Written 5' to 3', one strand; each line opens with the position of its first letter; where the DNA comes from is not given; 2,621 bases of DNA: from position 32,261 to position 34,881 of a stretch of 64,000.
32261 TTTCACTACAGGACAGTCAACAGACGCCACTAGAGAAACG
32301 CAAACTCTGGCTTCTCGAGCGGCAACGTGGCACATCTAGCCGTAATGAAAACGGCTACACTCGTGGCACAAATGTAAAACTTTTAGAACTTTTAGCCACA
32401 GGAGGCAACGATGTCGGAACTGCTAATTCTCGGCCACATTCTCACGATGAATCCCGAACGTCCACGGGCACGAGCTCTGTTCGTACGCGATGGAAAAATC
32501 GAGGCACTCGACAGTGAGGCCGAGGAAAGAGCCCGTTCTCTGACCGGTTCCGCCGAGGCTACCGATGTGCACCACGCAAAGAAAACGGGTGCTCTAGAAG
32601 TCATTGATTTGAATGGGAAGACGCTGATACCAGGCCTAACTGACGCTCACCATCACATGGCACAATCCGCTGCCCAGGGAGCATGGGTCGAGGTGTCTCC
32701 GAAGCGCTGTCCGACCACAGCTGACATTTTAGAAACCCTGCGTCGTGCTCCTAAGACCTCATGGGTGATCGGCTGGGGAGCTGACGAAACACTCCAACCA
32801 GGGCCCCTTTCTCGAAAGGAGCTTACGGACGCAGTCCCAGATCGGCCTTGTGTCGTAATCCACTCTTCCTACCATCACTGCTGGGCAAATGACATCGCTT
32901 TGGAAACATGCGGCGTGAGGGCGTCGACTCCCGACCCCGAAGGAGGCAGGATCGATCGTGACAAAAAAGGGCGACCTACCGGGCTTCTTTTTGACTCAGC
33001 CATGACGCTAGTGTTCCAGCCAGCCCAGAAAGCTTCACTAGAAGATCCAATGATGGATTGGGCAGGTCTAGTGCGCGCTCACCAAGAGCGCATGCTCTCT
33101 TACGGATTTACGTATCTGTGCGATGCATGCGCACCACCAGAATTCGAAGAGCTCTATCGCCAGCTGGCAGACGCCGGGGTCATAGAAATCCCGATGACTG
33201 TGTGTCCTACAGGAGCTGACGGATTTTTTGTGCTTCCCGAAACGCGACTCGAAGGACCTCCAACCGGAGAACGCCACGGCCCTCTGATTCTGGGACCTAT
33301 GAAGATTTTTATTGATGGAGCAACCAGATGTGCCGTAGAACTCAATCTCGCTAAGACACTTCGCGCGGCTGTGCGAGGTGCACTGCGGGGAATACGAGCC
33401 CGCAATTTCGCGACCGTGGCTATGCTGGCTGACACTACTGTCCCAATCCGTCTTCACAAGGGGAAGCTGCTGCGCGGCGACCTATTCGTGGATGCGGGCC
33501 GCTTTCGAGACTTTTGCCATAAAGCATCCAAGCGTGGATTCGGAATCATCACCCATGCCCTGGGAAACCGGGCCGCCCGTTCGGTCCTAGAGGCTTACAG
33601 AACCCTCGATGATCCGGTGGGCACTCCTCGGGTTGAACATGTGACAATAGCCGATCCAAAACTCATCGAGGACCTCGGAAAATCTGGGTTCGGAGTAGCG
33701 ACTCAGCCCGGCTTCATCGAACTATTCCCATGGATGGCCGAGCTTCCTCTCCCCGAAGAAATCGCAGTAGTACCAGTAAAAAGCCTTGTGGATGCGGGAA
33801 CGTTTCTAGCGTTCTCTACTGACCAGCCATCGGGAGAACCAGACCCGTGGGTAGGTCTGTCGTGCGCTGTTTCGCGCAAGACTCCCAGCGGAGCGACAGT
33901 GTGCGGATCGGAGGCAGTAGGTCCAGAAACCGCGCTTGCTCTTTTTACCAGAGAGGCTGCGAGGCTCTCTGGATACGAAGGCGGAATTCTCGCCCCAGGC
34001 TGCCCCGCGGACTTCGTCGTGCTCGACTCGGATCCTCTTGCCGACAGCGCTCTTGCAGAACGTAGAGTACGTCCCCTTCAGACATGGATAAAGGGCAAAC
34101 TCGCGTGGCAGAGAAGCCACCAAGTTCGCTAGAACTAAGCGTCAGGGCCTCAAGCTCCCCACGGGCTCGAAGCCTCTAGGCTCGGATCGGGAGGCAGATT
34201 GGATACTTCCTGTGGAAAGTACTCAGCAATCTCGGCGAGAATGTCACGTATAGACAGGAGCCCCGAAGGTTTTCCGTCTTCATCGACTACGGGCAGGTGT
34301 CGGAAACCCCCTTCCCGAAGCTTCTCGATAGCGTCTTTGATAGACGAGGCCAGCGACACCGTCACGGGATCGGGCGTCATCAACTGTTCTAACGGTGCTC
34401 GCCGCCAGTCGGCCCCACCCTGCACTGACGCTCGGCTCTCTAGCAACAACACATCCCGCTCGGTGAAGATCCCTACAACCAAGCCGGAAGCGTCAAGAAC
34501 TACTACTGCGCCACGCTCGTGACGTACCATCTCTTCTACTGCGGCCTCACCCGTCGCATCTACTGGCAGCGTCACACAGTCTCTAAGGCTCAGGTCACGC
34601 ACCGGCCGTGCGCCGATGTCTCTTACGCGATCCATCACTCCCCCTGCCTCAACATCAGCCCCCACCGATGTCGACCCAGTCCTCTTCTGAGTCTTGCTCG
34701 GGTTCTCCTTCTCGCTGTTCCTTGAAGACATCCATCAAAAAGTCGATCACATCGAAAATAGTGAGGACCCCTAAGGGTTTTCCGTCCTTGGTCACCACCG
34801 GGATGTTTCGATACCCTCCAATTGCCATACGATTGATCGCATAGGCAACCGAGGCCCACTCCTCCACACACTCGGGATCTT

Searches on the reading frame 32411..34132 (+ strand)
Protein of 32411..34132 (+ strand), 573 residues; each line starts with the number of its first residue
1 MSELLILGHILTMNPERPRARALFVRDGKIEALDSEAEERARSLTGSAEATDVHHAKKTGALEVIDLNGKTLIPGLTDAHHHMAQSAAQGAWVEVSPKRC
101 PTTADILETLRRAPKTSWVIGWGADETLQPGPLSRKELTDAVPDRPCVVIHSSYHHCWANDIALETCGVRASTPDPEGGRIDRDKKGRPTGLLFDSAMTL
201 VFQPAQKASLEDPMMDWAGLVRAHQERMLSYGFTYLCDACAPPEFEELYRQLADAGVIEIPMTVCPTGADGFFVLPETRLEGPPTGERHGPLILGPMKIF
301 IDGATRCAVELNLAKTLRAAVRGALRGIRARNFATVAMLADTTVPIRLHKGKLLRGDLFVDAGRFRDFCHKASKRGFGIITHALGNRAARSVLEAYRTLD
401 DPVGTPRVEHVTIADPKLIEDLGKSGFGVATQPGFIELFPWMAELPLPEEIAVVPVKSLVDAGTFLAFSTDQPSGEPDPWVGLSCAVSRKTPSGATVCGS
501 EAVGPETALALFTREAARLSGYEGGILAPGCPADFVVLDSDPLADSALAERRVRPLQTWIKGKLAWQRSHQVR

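Call 5: search_protein_families(library=pfam, proteins=[window:32411-34132:+], max_evalue=0.01)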
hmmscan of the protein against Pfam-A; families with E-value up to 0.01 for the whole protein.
window:32411-34132:+ (573 aa): 2 families
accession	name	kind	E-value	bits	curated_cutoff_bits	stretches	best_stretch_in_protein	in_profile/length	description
PF07969.17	Amidohydro_3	-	2.8e-60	205.6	29.7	1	63-563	1-469/472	Amidohydrolase family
PF01979.26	Amidohydro_1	-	1.9e-12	47.6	25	1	371-564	143-344/345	Amidohydrolase family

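Call 6: search_protein_families(library=ncbifam, proteins=[window:32411-34132:+], max_evalue=0.01)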
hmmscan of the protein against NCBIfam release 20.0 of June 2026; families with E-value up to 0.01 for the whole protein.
window:32411-34132:+ (573 aa): 20 families
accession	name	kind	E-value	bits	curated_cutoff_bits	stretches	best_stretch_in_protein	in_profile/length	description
NF004636.0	PRK05985.1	subfamily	1.6e-09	37.1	408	1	18-97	15-75/398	amidohydrolase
NF051886.1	XaaProDiPepCaul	equivalog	8.4e-08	31.6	500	1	57-91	38-72/398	Xaa-Pro dipeptidase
NF006055.0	PRK08203.1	equivalog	6.8e-07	28.2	532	1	55-90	41-78/455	8-oxoguanine deaminase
NF006056.0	PRK08204.1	subfamily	8.3e-07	28.1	391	1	44-99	28-83/449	hypothetical protein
NF004701.0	PRK06038.1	equivalog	1.8e-05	23.6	609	1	23-86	6-69/432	N-ethylammeline chlorohydrolase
NF006679.0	PRK09228.1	subfamily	5e-05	22.2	351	0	56-92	52-88/433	guanine deaminase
TIGR02967.1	guan_deamin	equivalog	5.1e-05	22.4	375.4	1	22-91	8-62/401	guanine deaminase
NF005748.0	PRK07572.1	subfamily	0.0001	21.5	438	0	453-545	291-382/426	cytosine deaminase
TIGR01224.1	hutI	equivalog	0.00012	21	298.15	1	55-84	21-50/377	imidazolonepropionase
NF006681.0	PRK09229.1-2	equivalog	0.00012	21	362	0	453-542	304-390/451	formimidoylglutamate deiminase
TIGR03178.1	allantoinase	equivalog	0.00016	20.6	357.85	0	48-85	25-62/441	allantoinase AllB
NF006689.0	PRK09237.1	equivalog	0.00023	19.9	371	1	8-86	10-69/383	amidohydrolase/deacetylase family metallohydrolase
NF005557.0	PRK07228.1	equivalog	0.00051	18.9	522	0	5-90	5-72/445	5'-deoxyadenosine deaminase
NF006841.0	PRK09357.2-2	equivalog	0.0018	17.1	640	0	500-541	337-378/421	dihydroorotase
NF012037.0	PRK15493.1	equivalog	0.0021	16.9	779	0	56-90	41-75/435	bifunctional S-methyl-5'-thioadenosine deaminase/S-adenosylhomocysteine deaminase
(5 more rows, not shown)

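Call 7: find_related_loci(query=window:32411-34132:+, collection=genome_contigs, flank=10000)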
Query window:32411-34132:+ (573 aa) in genome_contigs; peptide patterns used: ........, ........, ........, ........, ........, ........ (x = any residue, [..] = any of these).
55 stretches matched a pattern; 6 encode a relative of the query (tblastn E <= 1e-3); 6 distinct loci.
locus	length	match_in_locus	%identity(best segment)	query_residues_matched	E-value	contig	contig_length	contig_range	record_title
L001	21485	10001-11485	27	57-563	5e-30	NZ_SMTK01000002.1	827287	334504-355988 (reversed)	Arthrobacter crusticola strain SLN-3 ZB100001, whole genome shotgun sequence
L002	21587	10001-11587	27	4-563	1e-29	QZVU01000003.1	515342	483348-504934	Arthrobacter frigidicola strain MDT2-14 NODE_3_length_515342_cov_346.811, whole genome shotgun sequence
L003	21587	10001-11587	27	4-563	1e-28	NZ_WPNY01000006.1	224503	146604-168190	Arthrobacter zhaoguopingii strain J391 Scaffold6_1, whole genome shotgun sequence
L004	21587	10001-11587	26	4-563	1e-28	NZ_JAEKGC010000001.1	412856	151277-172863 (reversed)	Arthrobacter sp. MSA 4-2 NODE_1_length_412856_cov_194.857190, whole genome shotgun sequence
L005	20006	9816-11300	26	61-568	2e-28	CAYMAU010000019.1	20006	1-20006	MAG TPA_asm: uncultured Aquiluna sp. isolate binchicken_co47_184 genome assembly, contig: NODE_1790_length_20006_cov_12.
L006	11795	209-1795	27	4-563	9e-28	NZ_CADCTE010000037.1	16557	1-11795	MAG: uncultured Arthrobacter sp. isolate AVDCRST_MAG83, whole genome shotgun sequence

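Call 22: list_cluster_members(proteins=[window:32411-34132:+, P0002, window:19390-22104:-, P0006])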
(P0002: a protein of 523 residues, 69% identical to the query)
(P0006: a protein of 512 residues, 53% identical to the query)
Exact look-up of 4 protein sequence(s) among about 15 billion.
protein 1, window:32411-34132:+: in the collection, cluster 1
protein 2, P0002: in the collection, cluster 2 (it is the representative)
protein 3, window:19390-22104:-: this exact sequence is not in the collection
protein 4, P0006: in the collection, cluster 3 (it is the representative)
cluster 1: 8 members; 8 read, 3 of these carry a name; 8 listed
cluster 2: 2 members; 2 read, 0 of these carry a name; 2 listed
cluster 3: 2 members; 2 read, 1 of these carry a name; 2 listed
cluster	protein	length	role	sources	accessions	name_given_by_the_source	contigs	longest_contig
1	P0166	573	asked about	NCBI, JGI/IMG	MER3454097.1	MAG: hypothetical protein C4318_02920 [Acidimicrobiia bacterium]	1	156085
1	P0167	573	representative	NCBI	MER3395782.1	MAG: hypothetical protein C4319_03210 [Acidimicrobiia bacterium]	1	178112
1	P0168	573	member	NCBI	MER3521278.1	MAG: hypothetical protein C4317_03325 [Acidimicrobiia bacterium]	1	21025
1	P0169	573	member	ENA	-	-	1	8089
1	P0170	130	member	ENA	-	-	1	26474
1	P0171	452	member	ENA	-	-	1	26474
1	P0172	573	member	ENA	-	-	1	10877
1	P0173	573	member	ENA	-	-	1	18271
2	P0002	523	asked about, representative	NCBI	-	-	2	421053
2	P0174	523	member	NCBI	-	-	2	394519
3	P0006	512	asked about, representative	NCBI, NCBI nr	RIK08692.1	MAG: hypothetical protein DCC49_08770 [Acidobacteria bacterium] | MAG: hypothetical protein DCC49_08770 [Acidobacteriota bacterium]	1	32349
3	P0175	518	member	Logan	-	-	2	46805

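Call 55: find_homologous_proteins(query=window:32411-34132:+, max_evalue=1e-50)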
Query window:32411-34132:+ (573 aa): 14 proteins with E <= 1e-50 among 8000 candidates.
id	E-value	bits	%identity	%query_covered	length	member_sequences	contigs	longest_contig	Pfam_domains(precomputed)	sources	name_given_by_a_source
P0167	0.0e+0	1315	100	100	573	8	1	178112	PF07969.18,PF01979.27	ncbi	ncbi:MAG: hypothetical protein C4319_03210 [Acidimicrobiia bacterium]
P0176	0.0e+0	1038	78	100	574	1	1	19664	PF07969.18,PF01979.27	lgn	-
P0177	0.0e+0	1038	77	99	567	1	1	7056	PF07969.18,PF01979.27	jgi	jgi:predicted amidohydrolase YtcJ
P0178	0.0e+0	1025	76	99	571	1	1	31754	PF07969.18,PF01979.27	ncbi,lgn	-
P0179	1.1e-296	1003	76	99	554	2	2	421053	PF07969.18,PF01979.27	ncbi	-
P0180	3.7e-265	899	70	99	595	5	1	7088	PF07969.18,PF01979.27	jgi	jgi:predicted amidohydrolase YtcJ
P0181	1.3e-257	875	67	99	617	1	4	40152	PF07969.18,PF01979.27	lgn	-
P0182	2.5e-192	659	55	98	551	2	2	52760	PF07969.18,PF01979.27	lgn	-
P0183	6.7e-191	654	55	98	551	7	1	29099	PF07969.18,PF01979.27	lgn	-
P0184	6.5e-67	245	32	97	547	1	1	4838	PF07969.18,PF01979.27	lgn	-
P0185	7.9e-67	245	33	98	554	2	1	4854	PF07969.18,PF01979.27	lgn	-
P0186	2.3e-66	243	31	94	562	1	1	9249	PF07969.18,PF01979.27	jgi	jgi:hypothetical protein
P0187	5.5e-64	235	32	87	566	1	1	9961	PF07969.18,PF01979.27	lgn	-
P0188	2.2e-52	197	33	87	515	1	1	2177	PF07969.18,PF01979.27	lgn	-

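Call 57: find_encoding_contigs(protein=P0177, flank=10000, max_places=2)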
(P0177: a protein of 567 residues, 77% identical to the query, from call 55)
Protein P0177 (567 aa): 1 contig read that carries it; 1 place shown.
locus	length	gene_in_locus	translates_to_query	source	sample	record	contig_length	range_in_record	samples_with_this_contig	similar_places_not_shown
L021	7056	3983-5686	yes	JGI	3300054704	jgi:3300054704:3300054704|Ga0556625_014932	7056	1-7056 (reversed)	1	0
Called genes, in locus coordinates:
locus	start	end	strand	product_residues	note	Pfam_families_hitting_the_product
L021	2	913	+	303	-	?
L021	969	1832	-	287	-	PF11716:MDMPI_N, PF12867:DinB_2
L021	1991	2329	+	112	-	-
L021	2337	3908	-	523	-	-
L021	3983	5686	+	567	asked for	PF07969:Amidohydro_3, PF01979:Amidohydro_1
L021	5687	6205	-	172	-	PF00571:CBS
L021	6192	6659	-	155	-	PF00571:CBS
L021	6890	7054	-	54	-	?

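Call 58: find_encoding_contigs(protein=P0181, flank=10000, max_places=2)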
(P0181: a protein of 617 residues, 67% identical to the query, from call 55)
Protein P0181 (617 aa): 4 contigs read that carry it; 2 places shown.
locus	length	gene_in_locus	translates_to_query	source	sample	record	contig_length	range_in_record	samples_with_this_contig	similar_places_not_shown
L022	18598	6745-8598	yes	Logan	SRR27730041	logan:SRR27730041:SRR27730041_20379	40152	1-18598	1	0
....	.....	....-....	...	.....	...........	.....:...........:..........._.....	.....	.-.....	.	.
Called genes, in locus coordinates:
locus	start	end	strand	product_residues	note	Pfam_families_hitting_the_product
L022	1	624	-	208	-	?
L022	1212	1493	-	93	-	-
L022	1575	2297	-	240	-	PF14110:DUF4282 (weak)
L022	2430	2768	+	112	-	-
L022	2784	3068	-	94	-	-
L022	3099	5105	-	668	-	-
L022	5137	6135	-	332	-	PF01497:Peripla_BP_2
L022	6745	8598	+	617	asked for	PF07969:Amidohydro_3, PF01979:Amidohydro_1 (faint)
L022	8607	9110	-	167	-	PF00571:CBS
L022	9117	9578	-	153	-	PF00571:CBS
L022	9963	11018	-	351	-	-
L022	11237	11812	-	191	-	PF02410:RsfS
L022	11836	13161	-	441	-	PF03816:LytR_cpsA_psr (weak), PF13399:LytR_C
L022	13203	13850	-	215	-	PF01467:CTP_transf_like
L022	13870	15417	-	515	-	PF05762:VWA_CoxE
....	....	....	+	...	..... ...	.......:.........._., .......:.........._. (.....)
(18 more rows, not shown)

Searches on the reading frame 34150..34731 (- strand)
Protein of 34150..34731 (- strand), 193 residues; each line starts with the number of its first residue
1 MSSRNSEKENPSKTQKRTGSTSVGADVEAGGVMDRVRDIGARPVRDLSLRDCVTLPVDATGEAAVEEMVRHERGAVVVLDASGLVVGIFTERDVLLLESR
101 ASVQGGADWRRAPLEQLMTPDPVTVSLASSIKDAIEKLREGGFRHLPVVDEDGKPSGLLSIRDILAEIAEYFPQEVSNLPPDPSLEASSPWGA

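Call 5: search_protein_families(library=pfam, proteins=[window:34150-34731:-], max_evalue=0.01)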
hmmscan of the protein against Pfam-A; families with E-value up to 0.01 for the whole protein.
window:34150-34731:- (193 aa): 1 family
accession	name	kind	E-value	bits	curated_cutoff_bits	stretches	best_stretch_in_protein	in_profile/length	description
PF00571.33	CBS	-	1.3e-27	96.3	24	2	115-169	2-56/57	CBS domain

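Call 6: search_protein_families(library=ncbifam, proteins=[window:34150-34731:-], max_evalue=0.01)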
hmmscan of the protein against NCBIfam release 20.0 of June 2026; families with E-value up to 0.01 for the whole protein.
window:34150-34731:- (193 aa): 24 families
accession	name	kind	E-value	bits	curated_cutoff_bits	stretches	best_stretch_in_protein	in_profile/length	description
NF053603.1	HhpR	exception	1e-08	34.7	520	1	115-168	4-58/282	CBS domain-containing high hydrostatic pressure regulator HhpR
NF011445.0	PRK14869.2-1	equivalog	5e-08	31.8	483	1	117-164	73-120/548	putative manganese-dependent inorganic diphosphatase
TIGR00393.1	kpsF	subfamily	1.1e-07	31.8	203.7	1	62-159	176-267/268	KpsF/GutQ family sugar-phosphate isomerase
TIGR01137.1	cysta_beta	equivalog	1.5e-07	30.4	510.25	1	108-169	334-395/457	cystathionine beta-synthase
NF008581.0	PRK11543.1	equivalog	1.9e-07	30.4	481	1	63-164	220-315/321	arabinose-5-phosphate isomerase GutQ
NF011447.0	PRK14869.2-3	equivalog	1.9e-07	30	522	1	114-165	247-298/540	putative manganese-dependent inorganic diphosphatase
NF011449.0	PRK14869.2-5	equivalog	5.4e-07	29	411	1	114-171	69-127/451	putative manganese-dependent inorganic diphosphatase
NF041552.1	TF_PrdR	equivalog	7.7e-07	27.8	795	1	44-167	8-124/577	sigma-54 dependent transcriptional regulator PrdR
TIGR01302.1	IMP_dehydrog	equivalog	1.1e-06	27.8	481.5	1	66-167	104-199/450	IMP dehydrogenase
NF005869.0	PRK07807.1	equivalog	3.8e-06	26.2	549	1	19-165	69-201/479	GuaB1 family IMP dehydrogenase-related protein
NF052358.1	GMPRedGuaB1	equivalog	6.2e-06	25.6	675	1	16-165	66-201/479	GMP reductase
NF011446.0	PRK14869.2-2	equivalog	2.5e-05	22.9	601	0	115-163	79-127/576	putative manganese-dependent inorganic diphosphatase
NF011443.0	PRK14869.1-5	equivalog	5.1e-05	21.9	335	1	121-172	78-129/546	putative manganese-dependent inorganic diphosphatase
NF053704.1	TransRegCcpNBacil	equivalog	6.5e-05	22.4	260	1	44-154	72-183/208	transcriptional regulator CcpN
NF011440.0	PRK14869.1-2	equivalog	7.9e-05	21.5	746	1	121-165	251-295/541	putative manganese-dependent inorganic diphosphatase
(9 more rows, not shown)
